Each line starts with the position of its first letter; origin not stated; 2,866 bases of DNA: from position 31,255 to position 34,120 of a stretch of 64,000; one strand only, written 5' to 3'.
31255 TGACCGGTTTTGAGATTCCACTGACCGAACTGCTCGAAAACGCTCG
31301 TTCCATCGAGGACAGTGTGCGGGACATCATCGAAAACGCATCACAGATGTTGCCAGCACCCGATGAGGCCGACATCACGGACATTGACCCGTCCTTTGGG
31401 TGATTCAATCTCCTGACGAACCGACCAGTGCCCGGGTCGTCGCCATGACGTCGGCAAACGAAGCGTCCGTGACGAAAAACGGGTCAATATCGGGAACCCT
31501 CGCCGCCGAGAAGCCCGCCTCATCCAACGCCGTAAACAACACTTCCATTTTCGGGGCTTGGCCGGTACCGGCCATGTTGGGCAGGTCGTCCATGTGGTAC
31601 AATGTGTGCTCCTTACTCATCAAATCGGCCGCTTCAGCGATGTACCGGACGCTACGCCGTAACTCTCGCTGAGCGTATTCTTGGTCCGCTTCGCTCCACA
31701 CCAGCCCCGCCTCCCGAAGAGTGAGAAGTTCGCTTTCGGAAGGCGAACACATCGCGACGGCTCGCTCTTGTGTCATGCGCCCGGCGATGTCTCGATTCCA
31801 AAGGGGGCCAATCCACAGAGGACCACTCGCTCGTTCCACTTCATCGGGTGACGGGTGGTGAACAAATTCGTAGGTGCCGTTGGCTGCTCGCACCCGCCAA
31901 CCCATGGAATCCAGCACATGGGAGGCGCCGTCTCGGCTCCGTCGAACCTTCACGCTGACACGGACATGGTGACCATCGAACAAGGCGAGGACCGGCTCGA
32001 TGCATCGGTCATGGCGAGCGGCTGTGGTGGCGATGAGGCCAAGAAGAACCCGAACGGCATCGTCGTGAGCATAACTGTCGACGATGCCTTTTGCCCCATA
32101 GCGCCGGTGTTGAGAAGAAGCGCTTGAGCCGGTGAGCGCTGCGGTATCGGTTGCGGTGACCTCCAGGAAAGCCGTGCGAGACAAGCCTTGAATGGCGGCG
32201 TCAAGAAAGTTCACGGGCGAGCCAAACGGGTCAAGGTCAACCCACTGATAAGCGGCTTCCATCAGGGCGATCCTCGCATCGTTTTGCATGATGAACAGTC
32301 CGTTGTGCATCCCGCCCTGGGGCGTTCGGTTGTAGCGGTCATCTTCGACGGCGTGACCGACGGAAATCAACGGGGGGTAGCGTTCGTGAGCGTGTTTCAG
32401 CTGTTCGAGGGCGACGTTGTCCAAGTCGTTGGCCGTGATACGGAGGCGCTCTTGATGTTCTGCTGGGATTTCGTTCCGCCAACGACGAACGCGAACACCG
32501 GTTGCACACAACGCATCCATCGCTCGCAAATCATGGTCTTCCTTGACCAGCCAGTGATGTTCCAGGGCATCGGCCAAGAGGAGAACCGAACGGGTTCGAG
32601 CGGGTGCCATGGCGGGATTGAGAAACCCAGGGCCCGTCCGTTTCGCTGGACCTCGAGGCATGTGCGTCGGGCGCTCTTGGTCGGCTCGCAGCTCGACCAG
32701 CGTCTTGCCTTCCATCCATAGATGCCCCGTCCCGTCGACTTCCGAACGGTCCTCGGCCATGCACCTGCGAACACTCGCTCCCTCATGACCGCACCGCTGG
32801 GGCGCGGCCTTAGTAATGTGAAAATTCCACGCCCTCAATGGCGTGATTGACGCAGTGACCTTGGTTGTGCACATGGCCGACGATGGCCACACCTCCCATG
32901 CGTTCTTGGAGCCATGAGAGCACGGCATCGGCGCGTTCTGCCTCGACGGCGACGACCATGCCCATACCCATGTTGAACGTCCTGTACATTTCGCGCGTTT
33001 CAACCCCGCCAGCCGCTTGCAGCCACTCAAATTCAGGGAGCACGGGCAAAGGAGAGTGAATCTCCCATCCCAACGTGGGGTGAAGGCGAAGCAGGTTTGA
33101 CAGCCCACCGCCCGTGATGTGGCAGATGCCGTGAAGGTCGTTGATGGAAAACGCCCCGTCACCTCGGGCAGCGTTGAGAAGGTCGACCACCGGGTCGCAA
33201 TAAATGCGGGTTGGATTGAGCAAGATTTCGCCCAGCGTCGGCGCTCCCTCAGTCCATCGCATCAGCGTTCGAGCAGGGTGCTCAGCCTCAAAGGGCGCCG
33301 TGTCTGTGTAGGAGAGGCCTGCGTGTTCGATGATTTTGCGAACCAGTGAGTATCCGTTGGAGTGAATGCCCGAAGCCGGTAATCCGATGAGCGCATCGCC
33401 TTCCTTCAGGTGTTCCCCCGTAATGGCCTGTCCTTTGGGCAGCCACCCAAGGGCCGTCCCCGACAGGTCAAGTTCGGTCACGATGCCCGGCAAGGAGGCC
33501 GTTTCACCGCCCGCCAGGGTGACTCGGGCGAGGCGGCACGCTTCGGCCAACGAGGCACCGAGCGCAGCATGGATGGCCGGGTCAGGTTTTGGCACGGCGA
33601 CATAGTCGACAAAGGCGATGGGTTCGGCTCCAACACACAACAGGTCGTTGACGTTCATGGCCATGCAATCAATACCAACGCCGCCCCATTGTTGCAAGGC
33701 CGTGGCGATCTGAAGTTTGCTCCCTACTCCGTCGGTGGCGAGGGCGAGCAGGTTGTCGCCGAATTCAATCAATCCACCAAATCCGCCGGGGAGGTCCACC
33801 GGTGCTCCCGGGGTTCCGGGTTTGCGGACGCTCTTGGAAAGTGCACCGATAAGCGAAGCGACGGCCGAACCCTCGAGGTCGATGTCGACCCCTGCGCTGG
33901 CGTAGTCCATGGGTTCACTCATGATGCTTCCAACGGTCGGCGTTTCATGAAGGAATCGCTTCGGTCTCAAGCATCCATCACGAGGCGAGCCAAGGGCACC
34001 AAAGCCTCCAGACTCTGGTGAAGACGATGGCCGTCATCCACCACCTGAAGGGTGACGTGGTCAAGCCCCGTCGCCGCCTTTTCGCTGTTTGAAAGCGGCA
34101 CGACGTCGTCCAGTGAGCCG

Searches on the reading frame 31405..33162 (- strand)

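Call 60: search_protein_families(library=pfam, proteins=[window:31405-33162:-], max_evalue=0.00001)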
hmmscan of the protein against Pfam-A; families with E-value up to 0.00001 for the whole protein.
window:31405-33162:- (585 aa): 1 family
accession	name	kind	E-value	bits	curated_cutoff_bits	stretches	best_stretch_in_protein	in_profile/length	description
PF02005.22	TRM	-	1.5e-51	176.2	27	1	177-573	18-372/376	N2,N2-dimethylguanosine tRNA methyltransferase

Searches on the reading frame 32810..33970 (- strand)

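Call 60: search_protein_families(library=pfam, proteins=[window:32810-33970:-], max_evalue=0.00001)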
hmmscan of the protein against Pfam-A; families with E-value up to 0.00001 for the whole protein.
window:32810-33970:- (386 aa): 2 families
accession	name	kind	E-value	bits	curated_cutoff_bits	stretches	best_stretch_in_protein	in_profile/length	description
PF02769.27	AIRS_C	-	1.8e-24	87.1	23.1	1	189-372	1-150/156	AIR synthase related protein, C-terminal domain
PF00586.29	AIRS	-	7.4e-23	81.5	24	1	69-176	8-111/112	AIR synthase related protein, N-terminal domain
